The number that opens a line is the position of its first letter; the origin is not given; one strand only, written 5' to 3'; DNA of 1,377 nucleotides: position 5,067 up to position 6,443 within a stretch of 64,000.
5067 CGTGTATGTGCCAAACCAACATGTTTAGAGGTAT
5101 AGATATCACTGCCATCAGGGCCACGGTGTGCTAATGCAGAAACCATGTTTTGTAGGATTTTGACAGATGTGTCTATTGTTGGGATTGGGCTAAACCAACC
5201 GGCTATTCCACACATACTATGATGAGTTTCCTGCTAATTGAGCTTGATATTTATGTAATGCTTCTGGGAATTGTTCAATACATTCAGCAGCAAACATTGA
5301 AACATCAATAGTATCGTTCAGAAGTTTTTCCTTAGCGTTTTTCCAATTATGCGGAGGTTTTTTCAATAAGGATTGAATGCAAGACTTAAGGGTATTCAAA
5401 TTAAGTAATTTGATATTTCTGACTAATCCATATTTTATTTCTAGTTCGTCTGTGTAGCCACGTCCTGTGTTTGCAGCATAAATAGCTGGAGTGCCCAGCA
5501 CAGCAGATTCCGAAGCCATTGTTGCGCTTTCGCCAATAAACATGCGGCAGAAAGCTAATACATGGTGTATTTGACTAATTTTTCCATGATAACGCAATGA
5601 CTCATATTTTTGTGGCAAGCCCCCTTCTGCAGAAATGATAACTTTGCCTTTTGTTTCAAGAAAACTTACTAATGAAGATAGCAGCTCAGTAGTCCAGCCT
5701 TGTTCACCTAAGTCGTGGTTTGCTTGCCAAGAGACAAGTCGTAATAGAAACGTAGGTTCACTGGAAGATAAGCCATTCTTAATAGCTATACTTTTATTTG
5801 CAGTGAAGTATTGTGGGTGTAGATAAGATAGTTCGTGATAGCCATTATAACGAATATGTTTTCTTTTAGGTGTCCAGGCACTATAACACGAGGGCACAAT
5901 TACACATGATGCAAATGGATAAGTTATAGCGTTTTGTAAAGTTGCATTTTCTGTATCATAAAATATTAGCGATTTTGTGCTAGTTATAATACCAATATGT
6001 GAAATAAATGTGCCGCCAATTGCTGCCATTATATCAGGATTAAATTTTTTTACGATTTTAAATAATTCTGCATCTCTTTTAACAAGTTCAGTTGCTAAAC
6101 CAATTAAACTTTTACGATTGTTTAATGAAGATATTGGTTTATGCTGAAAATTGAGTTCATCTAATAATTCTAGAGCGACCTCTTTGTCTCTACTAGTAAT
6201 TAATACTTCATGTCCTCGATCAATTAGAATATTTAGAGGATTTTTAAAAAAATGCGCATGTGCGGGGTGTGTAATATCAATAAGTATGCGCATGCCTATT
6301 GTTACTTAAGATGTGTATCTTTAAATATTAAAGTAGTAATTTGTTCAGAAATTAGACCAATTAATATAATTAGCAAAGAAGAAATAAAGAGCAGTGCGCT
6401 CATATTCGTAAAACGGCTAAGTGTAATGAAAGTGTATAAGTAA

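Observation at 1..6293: Very AT-rich mosaic sugar-biosynthesis locus (PseB/PseC-like, GT1, AsnB/PseA-like amidotransferase, DUF354) on the same strand as the pilin gene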

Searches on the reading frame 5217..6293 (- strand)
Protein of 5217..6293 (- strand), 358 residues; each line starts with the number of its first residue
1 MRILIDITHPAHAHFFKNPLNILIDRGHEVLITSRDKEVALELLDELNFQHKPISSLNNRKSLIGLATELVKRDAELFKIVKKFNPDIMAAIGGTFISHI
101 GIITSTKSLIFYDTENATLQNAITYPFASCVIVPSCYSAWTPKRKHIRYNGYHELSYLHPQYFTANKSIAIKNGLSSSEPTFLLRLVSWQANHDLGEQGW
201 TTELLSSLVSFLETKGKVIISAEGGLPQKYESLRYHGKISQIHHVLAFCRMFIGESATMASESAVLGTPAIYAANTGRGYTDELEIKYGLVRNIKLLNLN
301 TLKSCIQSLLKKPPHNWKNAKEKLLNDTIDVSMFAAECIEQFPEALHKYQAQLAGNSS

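Call 5: search_protein_families(library=pfam, proteins=[window:5217-6293:-])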
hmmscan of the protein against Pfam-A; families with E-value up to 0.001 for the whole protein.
window:5217-6293:- (358 aa): 1 family
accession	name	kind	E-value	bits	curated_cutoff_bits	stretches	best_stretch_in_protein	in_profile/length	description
PF04007.18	DUF354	-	2.8e-16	60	22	1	2-274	2-286/349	Protein of unknown function (DUF354)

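Call 6: search_protein_families(library=ncbifam, proteins=[window:5217-6293:-])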
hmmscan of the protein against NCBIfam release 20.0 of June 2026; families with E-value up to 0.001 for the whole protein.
window:5217-6293:- (358 aa): 0 families

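Call 11: find_homologous_proteins(query=window:5217-6293:-)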
Query window:5217-6293:- (358 aa): 4775 proteins with E <= 0.001 among 8000 candidates; the best 120 are listed.
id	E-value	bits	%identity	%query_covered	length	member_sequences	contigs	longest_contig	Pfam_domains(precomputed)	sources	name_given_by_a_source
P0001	2.0e-231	785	97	100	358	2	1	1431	PF04007.18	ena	-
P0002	1.3e-175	601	72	100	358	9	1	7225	PF04007.18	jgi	-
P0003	2.6e-174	597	71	100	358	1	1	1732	PF04007.18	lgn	-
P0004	2.9e-172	590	70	100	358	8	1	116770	PF04007.18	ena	-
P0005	9.6e-172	589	71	100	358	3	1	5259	PF04007.18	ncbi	-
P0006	1.2e-171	588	69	100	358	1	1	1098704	PF04007.18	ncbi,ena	-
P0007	6.8e-171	586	71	98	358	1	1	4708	PF04007.18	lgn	-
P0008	1.0e-170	585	70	100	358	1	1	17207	PF04007.18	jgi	jgi:predicted glycosyltransferase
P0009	1.3e-169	582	71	99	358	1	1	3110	PF04007.18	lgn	-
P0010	3.9e-169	580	70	98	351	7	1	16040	PF04007.18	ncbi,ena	-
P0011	3.2e-161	554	68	98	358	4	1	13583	PF04007.18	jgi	-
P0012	1.7e-156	539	65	99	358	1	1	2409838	PF04007.18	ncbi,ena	-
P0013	1.2e-150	519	62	98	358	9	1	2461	PF04007.18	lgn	-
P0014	1.6e-145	503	61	99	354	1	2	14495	PF04007.18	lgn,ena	-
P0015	8.6e-144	497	61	98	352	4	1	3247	PF04007.18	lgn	-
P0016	1.8e-143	496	61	99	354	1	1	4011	PF04007.18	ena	-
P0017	3.4e-143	495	60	98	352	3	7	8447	PF04007.18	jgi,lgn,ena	jgi:predicted glycosyltransferase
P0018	7.1e-143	494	61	98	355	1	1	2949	PF04007.18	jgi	jgi:predicted glycosyltransferase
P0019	1.4e-142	493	59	98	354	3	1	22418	PF04007.18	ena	-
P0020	5.0e-142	491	59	98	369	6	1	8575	PF04007.18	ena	-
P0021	1.2e-141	490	61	98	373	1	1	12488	PF04007.18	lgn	-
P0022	2.8e-141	489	61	98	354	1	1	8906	PF04007.18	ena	-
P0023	6.4e-141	487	61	96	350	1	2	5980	PF04007.18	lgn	-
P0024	8.6e-141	487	59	98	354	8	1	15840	PF04007.18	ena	-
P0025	1.7e-140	486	62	95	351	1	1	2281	PF04007.18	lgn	-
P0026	1.8e-140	486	58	98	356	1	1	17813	PF04007.18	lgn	-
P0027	1.9e-140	486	59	99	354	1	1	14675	PF04007.18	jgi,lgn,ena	-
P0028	2.0e-140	486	62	95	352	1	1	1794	PF04007.18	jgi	jgi:uncharacterized protein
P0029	4.2e-140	485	60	99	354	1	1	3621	PF04007.18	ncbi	-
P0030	9.5e-140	484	58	99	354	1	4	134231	PF04007.18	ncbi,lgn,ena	-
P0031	1.1e-139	483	59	99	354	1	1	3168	PF04007.18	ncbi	-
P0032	1.9e-139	483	60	98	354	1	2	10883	PF04007.18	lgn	-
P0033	2.2e-139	482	59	99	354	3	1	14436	PF04007.18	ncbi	-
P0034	1.1e-138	480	57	99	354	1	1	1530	PF04007.18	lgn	-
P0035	1.3e-138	480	60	99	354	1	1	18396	PF04007.18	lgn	-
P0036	1.8e-138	479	60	96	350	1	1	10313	PF04007.18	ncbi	-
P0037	2.8e-138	479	58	99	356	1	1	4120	PF04007.18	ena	-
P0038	3.1e-138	479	59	98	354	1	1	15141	PF04007.18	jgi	jgi:uncharacterized protein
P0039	5.0e-138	478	60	99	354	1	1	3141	PF04007.18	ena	-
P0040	8.1e-138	477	59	98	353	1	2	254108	PF04007.18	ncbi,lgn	-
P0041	1.1e-137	477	61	96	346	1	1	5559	PF04007.18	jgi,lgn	-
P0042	1.1e-137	477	59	98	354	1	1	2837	PF04007.18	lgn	-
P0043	1.5e-137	476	58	98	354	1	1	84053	PF04007.18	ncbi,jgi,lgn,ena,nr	ncbi:MAG TPA: DUF354 domain-containing protein [Gammaproteobacteria bacterium]|nr:DUF354 domain-cont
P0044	2.3e-137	476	58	98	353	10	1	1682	PF04007.18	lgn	-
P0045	2.3e-137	476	58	99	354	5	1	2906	PF04007.18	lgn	-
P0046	2.8e-137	475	58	99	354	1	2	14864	PF04007.18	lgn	-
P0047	3.0e-137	475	61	96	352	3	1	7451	PF04007.18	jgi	jgi:predicted glycosyltransferase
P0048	5.8e-137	474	60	99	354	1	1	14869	PF04007.18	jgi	-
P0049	1.8e-136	473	59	97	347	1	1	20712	PF04007.18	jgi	jgi:uncharacterized protein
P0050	2.6e-136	472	59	98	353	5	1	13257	PF04007.18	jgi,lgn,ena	-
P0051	3.4e-136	472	60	97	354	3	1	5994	PF04007.18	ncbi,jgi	-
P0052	3.8e-136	472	57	99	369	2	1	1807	PF04007.18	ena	-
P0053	4.0e-136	472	57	99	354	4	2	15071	PF04007.18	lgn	-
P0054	4.0e-136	472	60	97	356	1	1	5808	PF04007.18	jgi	jgi:uncharacterized protein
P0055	5.2e-136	471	58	98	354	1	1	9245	PF04007.18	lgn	-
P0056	5.4e-136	471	56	99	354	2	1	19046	PF04007.18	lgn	-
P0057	6.6e-136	471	60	98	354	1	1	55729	PF04007.18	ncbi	-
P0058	6.9e-136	471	58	98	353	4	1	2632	PF04007.18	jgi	jgi:predicted glycosyltransferase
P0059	7.1e-136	471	60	99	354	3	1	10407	PF04007.18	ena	-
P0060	7.1e-136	471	59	99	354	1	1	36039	PF04007.18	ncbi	-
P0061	1.1e-135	470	59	99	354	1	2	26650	PF04007.18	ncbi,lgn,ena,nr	ncbi:MAG TPA: DUF354 domain-containing protein [Crenotrichaceae bacterium]|nr:DUF354 domain-containi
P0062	1.3e-135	470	56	99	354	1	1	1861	PF04007.18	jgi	jgi:predicted glycosyltransferase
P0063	1.4e-135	470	59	99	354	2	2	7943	PF04007.18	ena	-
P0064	1.6e-135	470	58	98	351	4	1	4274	PF04007.18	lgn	-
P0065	2.9e-135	469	59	99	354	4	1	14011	PF04007.18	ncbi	-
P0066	3.1e-135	469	59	98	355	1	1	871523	PF04007.18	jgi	jgi:uncharacterized protein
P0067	3.6e-135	468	57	98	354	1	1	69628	PF04007.18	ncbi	-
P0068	3.9e-135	468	59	95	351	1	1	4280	PF04007.18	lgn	-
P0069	3.9e-135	468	60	96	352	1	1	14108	PF04007.18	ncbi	-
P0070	4.0e-135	468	57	99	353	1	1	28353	PF04007.18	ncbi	ncbi:DUF354 domain-containing protein [Pseudomonadota bacterium]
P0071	4.1e-135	468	57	98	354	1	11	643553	PF04007.18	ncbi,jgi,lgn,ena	-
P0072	4.5e-135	468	59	99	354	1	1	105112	PF04007.18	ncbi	ncbi:MAG: DUF354 domain-containing protein [Pseudomonadota bacterium]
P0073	4.6e-135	468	58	98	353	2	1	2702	PF04007.18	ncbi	-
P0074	6.5e-135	468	58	98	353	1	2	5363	PF04007.18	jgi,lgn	-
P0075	7.9e-135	467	58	98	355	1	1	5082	PF04007.18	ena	-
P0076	9.6e-135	467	57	98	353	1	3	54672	PF04007.18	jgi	jgi:predicted glycosyltransferase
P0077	1.1e-134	467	59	99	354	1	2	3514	PF04007.18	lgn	-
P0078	1.2e-134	467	58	98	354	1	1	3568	PF04007.18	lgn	-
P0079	1.3e-134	467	59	98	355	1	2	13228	PF04007.18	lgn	-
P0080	2.0e-134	466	61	96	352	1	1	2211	PF04007.18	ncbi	-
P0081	2.1e-134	466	57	98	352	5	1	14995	PF04007.18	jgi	-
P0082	3.2e-134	465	60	96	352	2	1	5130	PF04007.18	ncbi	-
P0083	3.2e-134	465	58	96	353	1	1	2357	PF04007.18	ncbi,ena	-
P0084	3.7e-134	465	59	96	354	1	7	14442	PF04007.18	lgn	-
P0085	3.8e-134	465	59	96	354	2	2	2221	PF04007.18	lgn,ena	-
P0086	6.2e-134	464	59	98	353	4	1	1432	PF04007.18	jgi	jgi:predicted glycosyltransferase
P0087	9.9e-134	464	59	96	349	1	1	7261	PF04007.18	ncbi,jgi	-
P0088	1.5e-133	463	56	98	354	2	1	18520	PF04007.18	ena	-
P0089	1.6e-133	463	57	98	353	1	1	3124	PF04007.18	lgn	-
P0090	1.8e-133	463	58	98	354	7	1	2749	PF04007.18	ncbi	-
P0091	1.9e-133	463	59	96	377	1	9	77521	PF04007.18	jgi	jgi:predicted glycosyltransferase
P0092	2.1e-133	463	57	97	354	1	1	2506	PF04007.18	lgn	-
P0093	2.8e-133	462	58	99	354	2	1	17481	PF04007.18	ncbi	-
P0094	2.9e-133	462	60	96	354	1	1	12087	PF04007.18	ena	-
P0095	2.9e-133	462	59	98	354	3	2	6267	PF04007.18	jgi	jgi:predicted glycosyltransferase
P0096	3.4e-133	462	58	98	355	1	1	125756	PF04007.18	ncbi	-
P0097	3.6e-133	462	57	99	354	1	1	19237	PF04007.18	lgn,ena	-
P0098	4.5e-133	462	58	98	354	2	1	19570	PF04007.18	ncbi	-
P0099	4.8e-133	462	57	97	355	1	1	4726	PF04007.18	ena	-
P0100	5.5e-133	461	56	99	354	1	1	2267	PF04007.18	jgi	jgi:predicted glycosyltransferase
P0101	6.3e-133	461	58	97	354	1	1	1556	PF04007.18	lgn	-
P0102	6.3e-133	461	55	98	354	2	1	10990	PF04007.18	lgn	-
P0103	6.8e-133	461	59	99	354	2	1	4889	PF04007.18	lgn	-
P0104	1.1e-132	460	60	96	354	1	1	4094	PF04007.18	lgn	-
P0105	1.1e-132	460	58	99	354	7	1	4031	PF04007.18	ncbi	-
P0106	1.5e-132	460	58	98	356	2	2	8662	PF04007.18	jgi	-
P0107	3.2e-132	459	56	98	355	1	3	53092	PF04007.18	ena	-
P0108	3.9e-132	459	59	96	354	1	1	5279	PF04007.18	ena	-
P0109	5.0e-132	458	58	96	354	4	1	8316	PF04007.18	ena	-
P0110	5.5e-132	458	57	98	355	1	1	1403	PF04007.18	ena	-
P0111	5.8e-132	458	58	97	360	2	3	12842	PF04007.18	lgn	-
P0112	7.4e-132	458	58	96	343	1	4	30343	PF04007.18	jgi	jgi:predicted glycosyltransferase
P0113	8.9e-132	457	57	99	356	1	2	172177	PF04007.18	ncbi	-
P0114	1.2e-131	457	57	98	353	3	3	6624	PF04007.18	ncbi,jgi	jgi:predicted glycosyltransferase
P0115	1.3e-131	457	56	99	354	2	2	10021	PF04007.18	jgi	jgi:predicted glycosyltransferase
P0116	1.5e-131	457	57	99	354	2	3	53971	PF04007.18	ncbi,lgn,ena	-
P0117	1.8e-131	456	58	99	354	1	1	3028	PF04007.18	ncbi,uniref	ncbi:hypothetical protein MNBD_GAMMA26-2 [hydrothermal vent metagenome]|uniref:DUF354 domain-contain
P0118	1.9e-131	456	58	96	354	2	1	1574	PF04007.18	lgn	-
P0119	3.8e-131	455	57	98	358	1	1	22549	PF04007.18,PF02350.26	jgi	-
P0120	4.4e-131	455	58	98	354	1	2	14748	PF04007.18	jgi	jgi:predicted glycosyltransferase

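Call 12: find_encoding_contigs(protein=P0006, flank=10000, max_places=3)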
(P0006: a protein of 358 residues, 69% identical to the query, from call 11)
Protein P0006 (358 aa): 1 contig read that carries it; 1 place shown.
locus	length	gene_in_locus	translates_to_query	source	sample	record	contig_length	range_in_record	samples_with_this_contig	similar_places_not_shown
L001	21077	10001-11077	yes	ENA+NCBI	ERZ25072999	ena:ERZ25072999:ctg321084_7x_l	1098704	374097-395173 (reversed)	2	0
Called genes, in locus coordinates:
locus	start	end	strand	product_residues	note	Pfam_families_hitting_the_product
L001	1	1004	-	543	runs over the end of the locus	PF00795:CN_hydrolase, PF02540:NAD_synthase, PF06508:QueC (weak)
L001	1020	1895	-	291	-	PF02629:CoA_binding, PF13607:Succ_CoA_lig, PF00549:Ligase_CoA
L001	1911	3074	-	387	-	PF08442:ATP-grasp_2, PF13549:ATP-grasp_5, PF24948:Citrate_synth_N, PF00549:Ligase_CoA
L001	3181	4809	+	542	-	PF25323:6TM_PilS, PF00512:HisKA, PF02518:HATPase_c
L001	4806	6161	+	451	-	PF00072:Response_reg, PF00158:Sigma54_activat, PF14532:Sigma54_activ_2, PF07728:AAA_5 (weak), PF25601:AAA_lid_14, PF02954:HTH_8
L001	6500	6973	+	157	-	PF07963:N_methyl, PF00114:Pilin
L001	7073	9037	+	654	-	-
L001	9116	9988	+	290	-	PF00535:Glycos_transf_2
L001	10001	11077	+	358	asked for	PF04007:DUF354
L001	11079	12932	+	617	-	PF13522:GATase_6, PF13537:GATase_7, PF00733:Asn_synthase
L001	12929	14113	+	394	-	-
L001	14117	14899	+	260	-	PF01209:Ubie_methyltran, PF02353:CMAS (weak), PF05148:Methyltransf_8 (weak), PF13489:Methyltransf_23, PF13847:Methyltransf_31, PF08241:Methyltransf_11, PF08242:Methyltransf_12, PF13649:Methyltransf_25, +1 more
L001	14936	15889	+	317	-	PF13489:Methyltransf_23, PF08241:Methyltransf_11, PF08242:Methyltransf_12 (weak), PF13649:Methyltransf_25 (weak), PF13847:Methyltransf_31 (weak)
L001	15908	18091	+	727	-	PF08240:ADH_N (weak), PF00107:ADH_zinc_N, PF03721:UDPG_MGDP_dh_N (weak), PF01408:GFO_IDH_MocA, PF02894:GFO_IDH_MocA_C, PF22725:GFO_IDH_MocA_C3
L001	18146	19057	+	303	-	PF02353:CMAS, PF13489:Methyltransf_23, PF01209:Ubie_methyltran, PF08241:Methyltransf_11, PF08242:Methyltransf_12, PF13649:Methyltransf_25, PF13847:Methyltransf_31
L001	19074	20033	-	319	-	PF03706:LPG_synthase_TM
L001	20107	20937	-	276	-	PF16261:DUF4915 (faint)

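Call 13: find_encoding_contigs(protein=P0012, flank=10000, max_places=3)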
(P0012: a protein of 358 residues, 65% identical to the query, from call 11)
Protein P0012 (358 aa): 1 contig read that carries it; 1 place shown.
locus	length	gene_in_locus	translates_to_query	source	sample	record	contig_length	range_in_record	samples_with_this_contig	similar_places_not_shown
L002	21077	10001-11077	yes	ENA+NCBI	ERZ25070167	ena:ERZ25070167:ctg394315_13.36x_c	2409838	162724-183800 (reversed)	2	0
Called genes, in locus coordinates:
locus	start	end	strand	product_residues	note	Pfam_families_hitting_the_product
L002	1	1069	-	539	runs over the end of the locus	PF00795:CN_hydrolase, PF02540:NAD_synthase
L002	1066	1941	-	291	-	PF02629:CoA_binding, PF13607:Succ_CoA_lig, PF00549:Ligase_CoA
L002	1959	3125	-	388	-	PF08442:ATP-grasp_2, PF13549:ATP-grasp_5 (weak), PF24948:Citrate_synth_N, PF00549:Ligase_CoA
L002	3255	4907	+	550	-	PF25323:6TM_PilS, PF13188:PAS_8 (faint), PF00512:HisKA, PF02518:HATPase_c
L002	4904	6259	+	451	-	PF00072:Response_reg, PF00158:Sigma54_activat, PF14532:Sigma54_activ_2, PF07728:AAA_5 (weak), PF25601:AAA_lid_14, PF02954:HTH_8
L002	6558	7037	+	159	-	PF07963:N_methyl, PF00114:Pilin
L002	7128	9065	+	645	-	-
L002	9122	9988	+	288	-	PF00535:Glycos_transf_2, PF13641:Glyco_tranf_2_3 (weak)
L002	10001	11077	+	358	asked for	PF04007:DUF354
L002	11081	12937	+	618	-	PF13522:GATase_6, PF13537:GATase_7, PF00733:Asn_synthase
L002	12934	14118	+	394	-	-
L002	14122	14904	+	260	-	PF08003:Methyltransf_9 (weak), PF01209:Ubie_methyltran, PF13489:Methyltransf_23, PF05175:MTS (weak), PF13847:Methyltransf_31, PF08241:Methyltransf_11, PF08242:Methyltransf_12, PF13649:Methyltransf_25, +1 more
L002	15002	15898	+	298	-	PF13489:Methyltransf_23, PF08241:Methyltransf_11, PF08242:Methyltransf_12, PF13649:Methyltransf_25 (weak), PF13847:Methyltransf_31 (weak)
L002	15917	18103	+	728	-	PF08240:ADH_N, PF00107:ADH_zinc_N, PF03721:UDPG_MGDP_dh_N (weak), PF01408:GFO_IDH_MocA, PF02894:GFO_IDH_MocA_C, PF22725:GFO_IDH_MocA_C3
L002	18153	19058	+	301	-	PF02353:CMAS, PF13489:Methyltransf_23, PF01209:Ubie_methyltran (weak), PF08241:Methyltransf_11, PF08242:Methyltransf_12, PF13649:Methyltransf_25, PF13847:Methyltransf_31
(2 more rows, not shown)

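Call 14: find_encoding_contigs(protein=P0004, flank=10000, max_places=2)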
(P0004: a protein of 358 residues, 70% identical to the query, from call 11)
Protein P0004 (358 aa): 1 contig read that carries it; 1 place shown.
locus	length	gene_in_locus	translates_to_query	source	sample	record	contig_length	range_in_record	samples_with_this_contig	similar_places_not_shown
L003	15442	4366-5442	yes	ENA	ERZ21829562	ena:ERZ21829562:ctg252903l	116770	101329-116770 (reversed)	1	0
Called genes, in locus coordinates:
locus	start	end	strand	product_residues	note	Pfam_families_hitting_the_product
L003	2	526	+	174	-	?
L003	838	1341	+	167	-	PF07963:N_methyl, PF00114:Pilin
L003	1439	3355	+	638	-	PF14559:TPR_19 (weak)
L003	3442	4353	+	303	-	PF13641:Glyco_tranf_2_3 (weak), PF00535:Glycos_transf_2, PF10111:Glyco_tranf_2_2 (weak)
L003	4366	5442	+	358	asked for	PF04007:DUF354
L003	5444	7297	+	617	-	PF13522:GATase_6, PF13537:GATase_7, PF00733:Asn_synthase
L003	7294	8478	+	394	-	-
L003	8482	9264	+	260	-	PF01209:Ubie_methyltran, PF02353:CMAS, PF13489:Methyltransf_23, PF05175:MTS, PF13847:Methyltransf_31, PF08241:Methyltransf_11, PF08242:Methyltransf_12, PF13649:Methyltransf_25, +2 more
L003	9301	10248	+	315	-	PF13489:Methyltransf_23, PF13649:Methyltransf_25 (faint), PF08241:Methyltransf_11, PF08242:Methyltransf_12 (weak), PF13847:Methyltransf_31 (weak)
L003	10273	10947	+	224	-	PF08240:ADH_N (weak)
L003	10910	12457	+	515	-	PF01408:GFO_IDH_MocA, PF02894:GFO_IDH_MocA_C, PF22725:GFO_IDH_MocA_C3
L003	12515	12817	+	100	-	-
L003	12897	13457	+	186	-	-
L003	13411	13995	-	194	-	PF03706:LPG_synthase_TM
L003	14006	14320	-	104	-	PF03706:LPG_synthase_TM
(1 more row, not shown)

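Call 15: find_encoding_contigs(protein=P0071, flank=10000, max_places=3)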
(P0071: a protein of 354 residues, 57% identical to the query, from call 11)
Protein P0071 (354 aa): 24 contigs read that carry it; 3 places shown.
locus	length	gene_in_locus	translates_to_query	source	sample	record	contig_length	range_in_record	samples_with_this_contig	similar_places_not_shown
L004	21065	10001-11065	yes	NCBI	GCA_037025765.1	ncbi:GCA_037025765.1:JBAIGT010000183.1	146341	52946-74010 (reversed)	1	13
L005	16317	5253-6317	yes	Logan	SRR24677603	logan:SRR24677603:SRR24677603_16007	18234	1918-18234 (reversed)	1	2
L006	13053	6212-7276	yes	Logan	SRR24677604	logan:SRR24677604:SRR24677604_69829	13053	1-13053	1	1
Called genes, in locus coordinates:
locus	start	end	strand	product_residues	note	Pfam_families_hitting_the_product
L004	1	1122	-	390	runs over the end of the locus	PF08442:ATP-grasp_2, PF13549:ATP-grasp_5 (weak), PF24948:Citrate_synth_N, PF00549:Ligase_CoA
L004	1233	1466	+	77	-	-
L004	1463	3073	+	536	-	PF25323:6TM_PilS, PF00989:PAS (faint), PF00512:HisKA, PF02518:HATPase_c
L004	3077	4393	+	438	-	PF00072:Response_reg, PF07728:AAA_5 (faint), PF00158:Sigma54_activat, PF14532:Sigma54_activ_2, PF25601:AAA_lid_14, PF02954:HTH_8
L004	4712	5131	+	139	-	PF07963:N_methyl, PF00114:Pilin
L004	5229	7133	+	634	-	PF13424:TPR_12 (faint), PF14559:TPR_19 (faint)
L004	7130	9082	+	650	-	-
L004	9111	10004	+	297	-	PF00535:Glycos_transf_2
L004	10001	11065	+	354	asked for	PF04007:DUF354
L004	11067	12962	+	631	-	PF13522:GATase_6, PF13537:GATase_7, PF00733:Asn_synthase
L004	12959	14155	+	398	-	-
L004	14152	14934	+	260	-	PF02353:CMAS, PF13489:Methyltransf_23, PF01209:Ubie_methyltran, PF05175:MTS, PF13847:Methyltransf_31, PF08241:Methyltransf_11, PF08242:Methyltransf_12, PF13649:Methyltransf_25, +1 more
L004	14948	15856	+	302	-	PF01209:Ubie_methyltran (faint), PF13489:Methyltransf_23, PF08241:Methyltransf_11, PF13649:Methyltransf_25, PF13847:Methyltransf_31, PF08242:Methyltransf_12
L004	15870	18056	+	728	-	PF08240:ADH_N (weak), PF00107:ADH_zinc_N, PF01408:GFO_IDH_MocA, PF22725:GFO_IDH_MocA_C3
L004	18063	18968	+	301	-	PF13489:Methyltransf_23, PF02353:CMAS, PF01209:Ubie_methyltran (weak), PF08241:Methyltransf_11, PF08242:Methyltransf_12, PF13649:Methyltransf_25, PF13847:Methyltransf_31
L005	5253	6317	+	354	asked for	PF04007:DUF354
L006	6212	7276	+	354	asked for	PF04007:DUF354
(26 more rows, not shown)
